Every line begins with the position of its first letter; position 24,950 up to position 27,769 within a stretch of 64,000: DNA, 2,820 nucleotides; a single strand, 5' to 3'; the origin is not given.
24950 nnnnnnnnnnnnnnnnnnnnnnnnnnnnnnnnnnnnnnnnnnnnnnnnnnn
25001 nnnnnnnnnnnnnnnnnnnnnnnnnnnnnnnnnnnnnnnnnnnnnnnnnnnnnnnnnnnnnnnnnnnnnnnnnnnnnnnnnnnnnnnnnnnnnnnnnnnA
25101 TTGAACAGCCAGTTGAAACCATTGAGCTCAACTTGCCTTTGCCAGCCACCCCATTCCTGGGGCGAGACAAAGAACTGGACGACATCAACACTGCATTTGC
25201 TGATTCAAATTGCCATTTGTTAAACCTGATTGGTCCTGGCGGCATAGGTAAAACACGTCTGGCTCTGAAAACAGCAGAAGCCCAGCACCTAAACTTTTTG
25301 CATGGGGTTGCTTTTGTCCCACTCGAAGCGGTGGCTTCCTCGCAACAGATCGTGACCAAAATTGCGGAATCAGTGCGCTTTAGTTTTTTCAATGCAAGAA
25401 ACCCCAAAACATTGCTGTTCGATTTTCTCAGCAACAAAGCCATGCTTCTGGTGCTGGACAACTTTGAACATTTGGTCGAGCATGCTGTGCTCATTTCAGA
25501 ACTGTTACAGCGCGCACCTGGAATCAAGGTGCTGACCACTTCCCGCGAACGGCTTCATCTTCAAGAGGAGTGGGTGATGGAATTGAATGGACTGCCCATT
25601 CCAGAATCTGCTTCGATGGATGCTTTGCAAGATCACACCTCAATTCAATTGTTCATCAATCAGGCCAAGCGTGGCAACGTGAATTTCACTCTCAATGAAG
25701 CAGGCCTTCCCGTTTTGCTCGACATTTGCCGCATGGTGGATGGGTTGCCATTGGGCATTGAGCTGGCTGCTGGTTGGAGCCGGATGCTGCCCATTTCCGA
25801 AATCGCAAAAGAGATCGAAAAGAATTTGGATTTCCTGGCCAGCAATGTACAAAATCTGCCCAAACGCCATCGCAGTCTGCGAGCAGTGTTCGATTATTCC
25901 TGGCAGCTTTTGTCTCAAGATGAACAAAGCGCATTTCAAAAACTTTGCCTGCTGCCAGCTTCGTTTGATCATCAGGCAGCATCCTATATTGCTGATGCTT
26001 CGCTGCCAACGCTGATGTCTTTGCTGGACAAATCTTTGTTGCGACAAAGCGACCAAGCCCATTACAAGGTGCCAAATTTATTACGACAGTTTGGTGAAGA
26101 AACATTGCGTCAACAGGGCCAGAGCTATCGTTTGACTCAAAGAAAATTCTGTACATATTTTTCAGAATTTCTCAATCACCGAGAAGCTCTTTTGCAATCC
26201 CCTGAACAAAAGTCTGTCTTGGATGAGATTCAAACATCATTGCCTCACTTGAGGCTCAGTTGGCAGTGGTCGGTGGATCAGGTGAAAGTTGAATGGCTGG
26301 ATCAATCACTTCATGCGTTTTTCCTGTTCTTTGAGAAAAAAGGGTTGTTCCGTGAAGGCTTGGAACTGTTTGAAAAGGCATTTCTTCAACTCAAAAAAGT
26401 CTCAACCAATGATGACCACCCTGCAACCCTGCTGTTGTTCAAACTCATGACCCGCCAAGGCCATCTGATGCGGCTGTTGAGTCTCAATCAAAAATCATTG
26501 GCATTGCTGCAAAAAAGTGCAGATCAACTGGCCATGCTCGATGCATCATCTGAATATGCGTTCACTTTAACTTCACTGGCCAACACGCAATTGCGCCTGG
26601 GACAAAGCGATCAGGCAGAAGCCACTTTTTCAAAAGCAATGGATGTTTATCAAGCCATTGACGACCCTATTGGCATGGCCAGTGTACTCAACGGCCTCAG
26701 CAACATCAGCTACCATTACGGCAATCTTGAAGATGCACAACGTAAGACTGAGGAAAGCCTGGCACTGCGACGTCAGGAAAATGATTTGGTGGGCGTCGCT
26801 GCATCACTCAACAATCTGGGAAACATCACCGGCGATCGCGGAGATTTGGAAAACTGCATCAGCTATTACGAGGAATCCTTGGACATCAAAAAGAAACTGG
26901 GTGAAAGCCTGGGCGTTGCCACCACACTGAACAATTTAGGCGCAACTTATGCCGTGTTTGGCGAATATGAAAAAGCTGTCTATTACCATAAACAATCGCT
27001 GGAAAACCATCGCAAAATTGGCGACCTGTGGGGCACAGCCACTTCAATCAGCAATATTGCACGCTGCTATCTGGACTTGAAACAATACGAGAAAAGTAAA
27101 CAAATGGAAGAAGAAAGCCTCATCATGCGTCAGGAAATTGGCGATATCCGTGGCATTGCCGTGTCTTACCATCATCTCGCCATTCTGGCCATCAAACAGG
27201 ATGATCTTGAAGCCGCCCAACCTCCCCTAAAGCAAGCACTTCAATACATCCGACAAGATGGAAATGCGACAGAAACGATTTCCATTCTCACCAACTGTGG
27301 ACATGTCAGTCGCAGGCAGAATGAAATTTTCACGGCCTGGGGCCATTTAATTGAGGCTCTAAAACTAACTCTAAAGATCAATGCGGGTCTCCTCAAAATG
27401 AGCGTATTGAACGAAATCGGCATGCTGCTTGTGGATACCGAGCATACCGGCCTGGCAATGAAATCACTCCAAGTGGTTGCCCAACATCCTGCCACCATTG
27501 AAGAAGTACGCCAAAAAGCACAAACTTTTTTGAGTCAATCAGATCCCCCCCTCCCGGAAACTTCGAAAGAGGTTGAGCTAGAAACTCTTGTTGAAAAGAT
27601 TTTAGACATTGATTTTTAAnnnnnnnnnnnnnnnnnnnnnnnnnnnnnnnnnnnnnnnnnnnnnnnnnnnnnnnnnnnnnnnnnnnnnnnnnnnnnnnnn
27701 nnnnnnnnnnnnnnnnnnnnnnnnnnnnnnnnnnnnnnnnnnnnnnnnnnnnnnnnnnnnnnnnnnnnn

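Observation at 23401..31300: ECF sigma + soluble kinase-STAND-TPR sensor + three self-contained lipoprotein cassettes: candidate undescribed envelope-remodelling signalling module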

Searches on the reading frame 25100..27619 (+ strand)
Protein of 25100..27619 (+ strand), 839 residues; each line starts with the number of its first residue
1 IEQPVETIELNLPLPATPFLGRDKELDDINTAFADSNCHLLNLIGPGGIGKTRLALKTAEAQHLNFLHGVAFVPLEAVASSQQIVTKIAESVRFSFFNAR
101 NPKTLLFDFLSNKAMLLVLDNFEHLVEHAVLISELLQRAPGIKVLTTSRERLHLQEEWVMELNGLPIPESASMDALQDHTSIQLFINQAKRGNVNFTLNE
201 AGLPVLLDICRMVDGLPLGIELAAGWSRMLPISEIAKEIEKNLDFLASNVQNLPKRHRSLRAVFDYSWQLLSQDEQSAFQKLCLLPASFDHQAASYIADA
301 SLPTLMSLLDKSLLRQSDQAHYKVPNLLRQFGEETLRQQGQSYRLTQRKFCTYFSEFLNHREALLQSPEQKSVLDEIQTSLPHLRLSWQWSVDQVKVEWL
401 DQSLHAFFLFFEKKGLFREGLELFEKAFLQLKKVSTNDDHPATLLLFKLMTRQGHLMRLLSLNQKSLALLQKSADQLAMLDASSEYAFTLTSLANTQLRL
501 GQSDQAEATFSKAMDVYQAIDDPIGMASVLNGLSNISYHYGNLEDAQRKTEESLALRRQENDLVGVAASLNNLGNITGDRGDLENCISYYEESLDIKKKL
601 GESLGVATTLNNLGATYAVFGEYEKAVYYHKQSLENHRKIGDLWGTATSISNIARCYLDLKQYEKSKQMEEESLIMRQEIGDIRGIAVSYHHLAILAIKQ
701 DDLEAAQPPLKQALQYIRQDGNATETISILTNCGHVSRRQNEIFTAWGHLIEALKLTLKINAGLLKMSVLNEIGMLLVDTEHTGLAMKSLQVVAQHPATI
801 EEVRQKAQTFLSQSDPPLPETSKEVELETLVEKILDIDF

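Call 81: search_solved_structures(query=window:25100-27619:+, max_evalue=0.001)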
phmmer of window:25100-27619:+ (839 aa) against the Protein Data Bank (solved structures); distinct sequences matched with E-value up to 0.001: 52.
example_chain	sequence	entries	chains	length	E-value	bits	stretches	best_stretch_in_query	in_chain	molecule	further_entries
6hc2_A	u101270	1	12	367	6.1e-23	84.1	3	580-682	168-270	G-protein-signaling modulator 2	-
3sf4_A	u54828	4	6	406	7.7e-23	83.8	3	580-682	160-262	G-protein-signaling modulator 2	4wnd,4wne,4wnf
4wng_A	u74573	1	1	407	7.8e-23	83.8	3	580-682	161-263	G-protein-signaling modulator 2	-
5a6c_A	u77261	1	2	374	1.9e-22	82.5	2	512-689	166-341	G-PROTEIN-SIGNALING MODULATOR 2, AFADIN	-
5a7d_B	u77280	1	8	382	2.3e-22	82.2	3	582-685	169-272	PINS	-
9qhb_A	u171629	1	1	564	1.5e-21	79.5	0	564-644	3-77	Engineered tetratricopeptide repeat protein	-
3ro2_A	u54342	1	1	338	4.2e-21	78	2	580-682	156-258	G-protein-signaling modulator 2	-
4g2v_A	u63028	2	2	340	4.3e-21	78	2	580-682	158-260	G-protein-signaling modulator 2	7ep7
4a1s_A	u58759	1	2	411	8.2e-20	73.8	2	581-683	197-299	PARTNER OF INSCUTEABLE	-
4jhr_A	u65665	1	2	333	2.8e-18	68.7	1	580-682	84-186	G-protein-signaling modulator 2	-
7ai4_A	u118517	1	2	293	8.1e-18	67.2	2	525-676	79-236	Isoform C of Kinesin light chain 1,Isoform C of Kinesin light chain 1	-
6fuz_A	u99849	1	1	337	1.6e-16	62.8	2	525-676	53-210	Kinesin light chain 1,Kinesin light chain 1,C-Jun-amino-terminal kinase-interacting protei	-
6fv0_A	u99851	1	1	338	1.7e-16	62.8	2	525-676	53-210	Kinesin light chain 1,Torsin-1A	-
6swu_A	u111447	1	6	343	1.8e-16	62.7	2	525-676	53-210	Kinesin light chain 1,Kinesin light chain 1,TPR domain of kinesin light chain 1 in complex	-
7obi_A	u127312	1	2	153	1.8e-16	62.7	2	565-635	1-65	CTPR-rv4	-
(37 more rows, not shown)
